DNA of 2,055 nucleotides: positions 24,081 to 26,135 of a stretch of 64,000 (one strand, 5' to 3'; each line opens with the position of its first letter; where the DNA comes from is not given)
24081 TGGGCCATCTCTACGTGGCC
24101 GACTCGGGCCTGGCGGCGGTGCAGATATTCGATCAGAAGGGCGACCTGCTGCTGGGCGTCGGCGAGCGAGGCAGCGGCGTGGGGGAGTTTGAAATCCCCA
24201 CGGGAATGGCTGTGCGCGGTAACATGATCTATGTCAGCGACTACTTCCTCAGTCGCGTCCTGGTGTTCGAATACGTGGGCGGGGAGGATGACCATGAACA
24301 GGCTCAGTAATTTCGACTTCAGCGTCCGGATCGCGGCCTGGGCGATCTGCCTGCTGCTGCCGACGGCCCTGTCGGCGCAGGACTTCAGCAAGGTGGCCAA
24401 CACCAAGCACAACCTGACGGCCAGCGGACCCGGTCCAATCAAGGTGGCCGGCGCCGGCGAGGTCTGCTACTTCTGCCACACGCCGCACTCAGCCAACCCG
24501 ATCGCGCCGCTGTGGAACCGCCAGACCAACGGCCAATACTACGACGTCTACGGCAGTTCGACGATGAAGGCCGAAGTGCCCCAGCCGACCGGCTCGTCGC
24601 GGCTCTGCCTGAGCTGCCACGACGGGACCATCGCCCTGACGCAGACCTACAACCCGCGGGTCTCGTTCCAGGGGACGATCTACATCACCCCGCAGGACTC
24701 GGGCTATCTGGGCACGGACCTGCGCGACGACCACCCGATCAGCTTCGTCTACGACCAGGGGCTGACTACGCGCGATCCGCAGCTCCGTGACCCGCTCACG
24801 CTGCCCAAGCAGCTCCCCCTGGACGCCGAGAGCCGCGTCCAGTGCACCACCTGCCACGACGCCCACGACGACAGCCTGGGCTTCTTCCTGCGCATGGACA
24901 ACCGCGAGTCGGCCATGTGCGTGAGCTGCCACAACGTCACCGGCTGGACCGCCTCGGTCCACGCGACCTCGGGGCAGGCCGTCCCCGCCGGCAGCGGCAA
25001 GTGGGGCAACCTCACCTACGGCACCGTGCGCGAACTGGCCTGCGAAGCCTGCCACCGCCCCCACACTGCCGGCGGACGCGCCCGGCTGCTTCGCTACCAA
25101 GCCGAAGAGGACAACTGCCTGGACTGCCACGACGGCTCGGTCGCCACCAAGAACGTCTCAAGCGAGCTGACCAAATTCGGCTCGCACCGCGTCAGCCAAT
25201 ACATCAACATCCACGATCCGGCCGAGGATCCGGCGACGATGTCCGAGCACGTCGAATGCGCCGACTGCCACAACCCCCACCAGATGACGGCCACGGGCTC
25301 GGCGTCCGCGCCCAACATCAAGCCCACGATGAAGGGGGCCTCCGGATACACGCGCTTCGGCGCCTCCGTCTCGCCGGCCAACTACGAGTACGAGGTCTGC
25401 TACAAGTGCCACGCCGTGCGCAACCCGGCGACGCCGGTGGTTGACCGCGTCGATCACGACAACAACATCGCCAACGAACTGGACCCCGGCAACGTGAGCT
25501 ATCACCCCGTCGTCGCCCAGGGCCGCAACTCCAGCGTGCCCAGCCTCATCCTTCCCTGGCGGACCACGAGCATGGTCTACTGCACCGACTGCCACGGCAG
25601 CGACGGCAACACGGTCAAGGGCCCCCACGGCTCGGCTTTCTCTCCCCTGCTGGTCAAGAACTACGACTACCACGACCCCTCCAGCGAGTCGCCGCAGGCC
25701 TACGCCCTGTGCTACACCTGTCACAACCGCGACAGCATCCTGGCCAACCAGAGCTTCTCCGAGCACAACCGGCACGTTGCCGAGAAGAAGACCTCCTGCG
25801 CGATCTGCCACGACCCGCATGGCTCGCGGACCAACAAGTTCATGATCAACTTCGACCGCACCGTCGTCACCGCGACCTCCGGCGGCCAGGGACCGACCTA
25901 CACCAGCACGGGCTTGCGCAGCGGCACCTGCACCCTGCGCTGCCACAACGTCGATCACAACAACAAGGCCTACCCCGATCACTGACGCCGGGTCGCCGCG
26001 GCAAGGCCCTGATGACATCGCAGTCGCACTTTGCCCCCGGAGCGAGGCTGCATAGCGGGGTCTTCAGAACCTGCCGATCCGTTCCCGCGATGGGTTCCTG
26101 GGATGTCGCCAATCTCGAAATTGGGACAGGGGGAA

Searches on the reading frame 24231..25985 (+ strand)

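Call 9: search_protein_families(library=pfam, proteins=[window:24231-25985:+], max_evalue=0.001)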
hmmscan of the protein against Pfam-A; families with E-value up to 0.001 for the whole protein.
window:24231-25985:+ (584 aa): 6 families
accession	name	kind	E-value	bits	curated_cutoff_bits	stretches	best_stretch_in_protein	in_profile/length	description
PF09699.15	Paired_CXXCH_1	-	2.1e-30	104.6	20.6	3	266-302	4-38/41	Doubled CXXCH motif (Paired_CXXCH_1)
PF14522.11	Cytochrome_C7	-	1.6e-13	50.7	24.8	0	339-399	12-53/67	Cytochrome c7 and related cytochrome c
PF22113.1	Mtrc-MtrF_II-IV_dom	-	1.2e-12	48.1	30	1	266-397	4-130/176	Outer membrane cytochrome MtrC/MtrF-like, domains II/IV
PF14537.11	Cytochrom_c3_2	-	2e-11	44.6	25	2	200-300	4-78/79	Cytochrome c3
PF22678.1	Cytochrom_c_NrfB-like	-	2.1e-05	25.4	27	1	451-535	1-73/89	Cytochrome c-type protein NrfB-like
PF02085.21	Cytochrom_CIII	-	0.00097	19.9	22.9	0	486-532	41-87/101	Class III cytochrome C family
